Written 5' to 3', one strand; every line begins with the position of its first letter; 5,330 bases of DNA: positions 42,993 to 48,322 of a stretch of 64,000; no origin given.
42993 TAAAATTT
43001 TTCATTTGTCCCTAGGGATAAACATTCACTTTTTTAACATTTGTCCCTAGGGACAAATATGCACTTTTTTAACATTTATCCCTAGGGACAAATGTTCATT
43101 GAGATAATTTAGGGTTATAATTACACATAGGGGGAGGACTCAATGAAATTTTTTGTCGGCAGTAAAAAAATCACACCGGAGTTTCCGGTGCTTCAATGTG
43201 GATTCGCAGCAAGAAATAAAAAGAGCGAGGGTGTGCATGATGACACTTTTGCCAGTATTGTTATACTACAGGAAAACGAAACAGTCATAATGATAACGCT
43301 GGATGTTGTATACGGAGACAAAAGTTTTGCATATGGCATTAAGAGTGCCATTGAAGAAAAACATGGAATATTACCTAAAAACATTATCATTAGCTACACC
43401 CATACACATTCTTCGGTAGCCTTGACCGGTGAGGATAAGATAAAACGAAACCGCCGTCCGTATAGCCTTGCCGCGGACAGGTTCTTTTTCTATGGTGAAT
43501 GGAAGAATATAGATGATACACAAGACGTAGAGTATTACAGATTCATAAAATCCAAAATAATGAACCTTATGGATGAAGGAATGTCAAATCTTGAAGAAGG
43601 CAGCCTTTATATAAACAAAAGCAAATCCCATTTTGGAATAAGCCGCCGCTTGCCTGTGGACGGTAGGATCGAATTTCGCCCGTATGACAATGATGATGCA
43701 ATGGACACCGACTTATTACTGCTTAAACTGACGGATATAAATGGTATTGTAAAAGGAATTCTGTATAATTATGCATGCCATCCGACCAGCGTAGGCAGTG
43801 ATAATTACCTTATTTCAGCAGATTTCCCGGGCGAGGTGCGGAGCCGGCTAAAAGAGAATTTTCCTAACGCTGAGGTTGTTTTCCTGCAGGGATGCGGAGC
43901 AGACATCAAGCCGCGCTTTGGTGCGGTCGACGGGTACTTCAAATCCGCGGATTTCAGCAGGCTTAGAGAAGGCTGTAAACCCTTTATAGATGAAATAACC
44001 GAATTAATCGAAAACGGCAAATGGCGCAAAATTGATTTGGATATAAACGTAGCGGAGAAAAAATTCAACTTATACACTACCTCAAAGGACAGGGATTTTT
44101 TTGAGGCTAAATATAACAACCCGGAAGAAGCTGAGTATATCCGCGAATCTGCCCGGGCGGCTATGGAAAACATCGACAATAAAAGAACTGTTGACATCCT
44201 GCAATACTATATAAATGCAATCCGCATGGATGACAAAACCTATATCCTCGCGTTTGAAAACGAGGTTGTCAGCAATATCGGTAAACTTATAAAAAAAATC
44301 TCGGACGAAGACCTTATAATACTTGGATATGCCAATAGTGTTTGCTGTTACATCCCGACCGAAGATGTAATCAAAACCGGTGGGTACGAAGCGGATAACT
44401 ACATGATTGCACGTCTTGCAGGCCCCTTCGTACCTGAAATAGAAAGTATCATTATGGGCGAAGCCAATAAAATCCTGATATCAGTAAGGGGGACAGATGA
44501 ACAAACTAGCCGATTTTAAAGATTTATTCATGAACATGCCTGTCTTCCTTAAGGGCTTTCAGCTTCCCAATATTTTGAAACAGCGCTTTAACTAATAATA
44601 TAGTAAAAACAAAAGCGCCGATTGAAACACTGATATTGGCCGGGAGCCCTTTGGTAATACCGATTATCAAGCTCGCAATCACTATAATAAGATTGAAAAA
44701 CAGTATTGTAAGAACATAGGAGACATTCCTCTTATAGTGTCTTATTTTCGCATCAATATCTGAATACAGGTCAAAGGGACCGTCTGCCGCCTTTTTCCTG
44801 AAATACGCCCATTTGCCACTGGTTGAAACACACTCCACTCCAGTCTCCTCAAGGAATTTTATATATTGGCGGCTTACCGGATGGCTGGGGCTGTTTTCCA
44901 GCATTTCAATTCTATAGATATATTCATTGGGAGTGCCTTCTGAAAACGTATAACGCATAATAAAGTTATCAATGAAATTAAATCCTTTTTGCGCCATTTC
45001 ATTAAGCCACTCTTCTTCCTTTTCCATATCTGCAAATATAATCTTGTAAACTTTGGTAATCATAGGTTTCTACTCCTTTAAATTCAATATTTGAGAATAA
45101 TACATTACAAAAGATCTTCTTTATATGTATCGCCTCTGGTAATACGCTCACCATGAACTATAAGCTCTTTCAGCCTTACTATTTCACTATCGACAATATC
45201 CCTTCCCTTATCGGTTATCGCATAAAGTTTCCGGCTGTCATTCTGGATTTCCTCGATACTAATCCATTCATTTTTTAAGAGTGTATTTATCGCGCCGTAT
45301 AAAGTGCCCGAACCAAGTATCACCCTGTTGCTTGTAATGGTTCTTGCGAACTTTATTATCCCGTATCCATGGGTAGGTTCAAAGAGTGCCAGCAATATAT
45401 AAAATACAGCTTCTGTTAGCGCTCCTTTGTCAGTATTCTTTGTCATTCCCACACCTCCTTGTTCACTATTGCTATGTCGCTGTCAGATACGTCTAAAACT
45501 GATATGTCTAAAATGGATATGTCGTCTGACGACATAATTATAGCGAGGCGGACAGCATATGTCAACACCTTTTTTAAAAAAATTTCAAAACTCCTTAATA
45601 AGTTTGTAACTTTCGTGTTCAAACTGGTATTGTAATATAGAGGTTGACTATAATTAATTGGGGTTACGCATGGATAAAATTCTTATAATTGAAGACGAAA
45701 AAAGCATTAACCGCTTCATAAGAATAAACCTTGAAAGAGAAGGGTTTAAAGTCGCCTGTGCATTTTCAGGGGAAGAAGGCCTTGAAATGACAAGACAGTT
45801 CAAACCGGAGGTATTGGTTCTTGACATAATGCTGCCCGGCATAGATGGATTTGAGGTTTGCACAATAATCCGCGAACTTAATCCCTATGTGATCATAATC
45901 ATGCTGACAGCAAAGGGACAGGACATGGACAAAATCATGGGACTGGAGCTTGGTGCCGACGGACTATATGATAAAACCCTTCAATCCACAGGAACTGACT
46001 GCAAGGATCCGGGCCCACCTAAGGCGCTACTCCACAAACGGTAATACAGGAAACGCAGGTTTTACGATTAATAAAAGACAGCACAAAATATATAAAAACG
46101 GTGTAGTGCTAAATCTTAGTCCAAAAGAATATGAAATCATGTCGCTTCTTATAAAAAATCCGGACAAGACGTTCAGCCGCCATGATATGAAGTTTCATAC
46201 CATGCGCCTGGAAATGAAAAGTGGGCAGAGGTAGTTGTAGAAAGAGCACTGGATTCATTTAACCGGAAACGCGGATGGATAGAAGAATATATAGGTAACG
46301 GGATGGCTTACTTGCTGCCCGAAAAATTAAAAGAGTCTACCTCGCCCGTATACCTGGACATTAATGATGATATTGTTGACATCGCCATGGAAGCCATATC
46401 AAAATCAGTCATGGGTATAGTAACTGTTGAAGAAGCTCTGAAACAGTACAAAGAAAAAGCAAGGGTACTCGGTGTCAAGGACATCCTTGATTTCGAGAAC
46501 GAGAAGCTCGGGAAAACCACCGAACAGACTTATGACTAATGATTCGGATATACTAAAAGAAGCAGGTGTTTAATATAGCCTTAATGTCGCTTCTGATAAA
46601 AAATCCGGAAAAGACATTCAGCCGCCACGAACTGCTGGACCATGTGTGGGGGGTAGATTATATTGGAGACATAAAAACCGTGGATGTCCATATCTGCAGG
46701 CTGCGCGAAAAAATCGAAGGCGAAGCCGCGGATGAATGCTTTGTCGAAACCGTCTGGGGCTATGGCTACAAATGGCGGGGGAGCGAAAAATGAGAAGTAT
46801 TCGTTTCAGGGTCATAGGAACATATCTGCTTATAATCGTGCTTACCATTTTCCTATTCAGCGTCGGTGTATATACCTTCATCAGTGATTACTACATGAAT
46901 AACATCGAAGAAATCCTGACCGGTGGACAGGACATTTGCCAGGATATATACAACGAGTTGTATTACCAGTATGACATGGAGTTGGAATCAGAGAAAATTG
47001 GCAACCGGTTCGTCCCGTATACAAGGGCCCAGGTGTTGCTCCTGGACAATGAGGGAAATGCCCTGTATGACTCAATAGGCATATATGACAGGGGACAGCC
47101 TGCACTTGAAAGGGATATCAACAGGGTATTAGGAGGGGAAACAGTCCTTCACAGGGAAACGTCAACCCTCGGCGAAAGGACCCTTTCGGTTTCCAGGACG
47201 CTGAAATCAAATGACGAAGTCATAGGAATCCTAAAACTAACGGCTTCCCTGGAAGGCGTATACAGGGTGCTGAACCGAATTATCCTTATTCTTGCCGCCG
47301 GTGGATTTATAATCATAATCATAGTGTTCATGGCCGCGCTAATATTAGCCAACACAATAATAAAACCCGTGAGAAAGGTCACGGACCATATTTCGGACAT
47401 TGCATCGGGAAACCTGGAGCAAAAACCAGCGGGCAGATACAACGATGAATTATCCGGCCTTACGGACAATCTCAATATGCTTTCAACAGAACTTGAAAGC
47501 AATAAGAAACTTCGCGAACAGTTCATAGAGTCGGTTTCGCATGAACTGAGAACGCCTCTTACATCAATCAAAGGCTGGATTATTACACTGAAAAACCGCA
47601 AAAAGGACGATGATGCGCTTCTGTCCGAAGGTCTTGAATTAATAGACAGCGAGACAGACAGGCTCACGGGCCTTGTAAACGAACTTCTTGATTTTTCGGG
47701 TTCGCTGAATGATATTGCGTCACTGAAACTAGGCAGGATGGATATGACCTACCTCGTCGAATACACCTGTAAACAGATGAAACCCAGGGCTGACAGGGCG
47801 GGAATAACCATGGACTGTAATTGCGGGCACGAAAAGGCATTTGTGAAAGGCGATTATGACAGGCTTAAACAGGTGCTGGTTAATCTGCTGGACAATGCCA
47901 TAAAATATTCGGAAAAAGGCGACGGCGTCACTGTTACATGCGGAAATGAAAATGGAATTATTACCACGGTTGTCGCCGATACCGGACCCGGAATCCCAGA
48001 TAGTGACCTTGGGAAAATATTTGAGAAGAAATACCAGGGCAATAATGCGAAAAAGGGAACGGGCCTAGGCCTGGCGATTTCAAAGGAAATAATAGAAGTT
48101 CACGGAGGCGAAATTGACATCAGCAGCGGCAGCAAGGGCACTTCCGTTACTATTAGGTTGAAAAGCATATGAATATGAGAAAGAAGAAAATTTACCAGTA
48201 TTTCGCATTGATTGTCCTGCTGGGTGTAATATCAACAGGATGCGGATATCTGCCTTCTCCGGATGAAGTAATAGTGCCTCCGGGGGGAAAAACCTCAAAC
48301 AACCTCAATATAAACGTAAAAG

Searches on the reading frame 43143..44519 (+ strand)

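Call 10: search_protein_families(library=pfam, proteins=[window:43143-44519:+])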
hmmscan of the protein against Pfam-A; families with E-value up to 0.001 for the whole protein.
window:43143-44519:+ (458 aa): 1 family
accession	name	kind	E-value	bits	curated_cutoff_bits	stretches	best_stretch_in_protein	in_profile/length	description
PF04734.18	Ceramidase_alk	-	1.3e-14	54.2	32.1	2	16-93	17-99/509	Neutral/alkaline non-lysosomal ceramidase, N-terminal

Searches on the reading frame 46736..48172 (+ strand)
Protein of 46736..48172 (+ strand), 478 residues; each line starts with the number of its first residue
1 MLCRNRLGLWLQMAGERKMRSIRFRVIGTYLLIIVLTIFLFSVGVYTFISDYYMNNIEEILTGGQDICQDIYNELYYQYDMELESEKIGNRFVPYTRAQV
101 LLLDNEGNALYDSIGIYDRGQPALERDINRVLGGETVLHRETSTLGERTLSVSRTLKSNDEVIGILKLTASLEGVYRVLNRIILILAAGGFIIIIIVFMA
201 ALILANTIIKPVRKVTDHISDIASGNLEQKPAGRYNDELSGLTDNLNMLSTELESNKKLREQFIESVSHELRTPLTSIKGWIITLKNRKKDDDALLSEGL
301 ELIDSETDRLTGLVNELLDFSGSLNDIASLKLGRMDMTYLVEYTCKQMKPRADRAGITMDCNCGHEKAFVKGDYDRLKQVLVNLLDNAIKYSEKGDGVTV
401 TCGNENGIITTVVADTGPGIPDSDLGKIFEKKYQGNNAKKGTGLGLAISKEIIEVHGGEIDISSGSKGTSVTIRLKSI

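Call 95: search_protein_families(library=pfam, proteins=[window:46736-48172:+], max_evalue=0.00001)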
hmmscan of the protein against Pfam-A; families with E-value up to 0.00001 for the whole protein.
window:46736-48172:+ (478 aa): 3 families
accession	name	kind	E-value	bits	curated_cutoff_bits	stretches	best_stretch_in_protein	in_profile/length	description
PF02518.31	HATPase_c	-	4.3e-27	95.2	26.4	1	372-476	1-108/111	Histidine kinase-, DNA gyrase B-, and HSP90-like ATPase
PF00512.31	HisKA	-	5.1e-15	55.7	26.9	1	260-321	2-61/66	His Kinase A (phospho-acceptor) domain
PF00672.30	HAMP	-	6.7e-09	36.4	25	1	204-254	2-52/53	HAMP domain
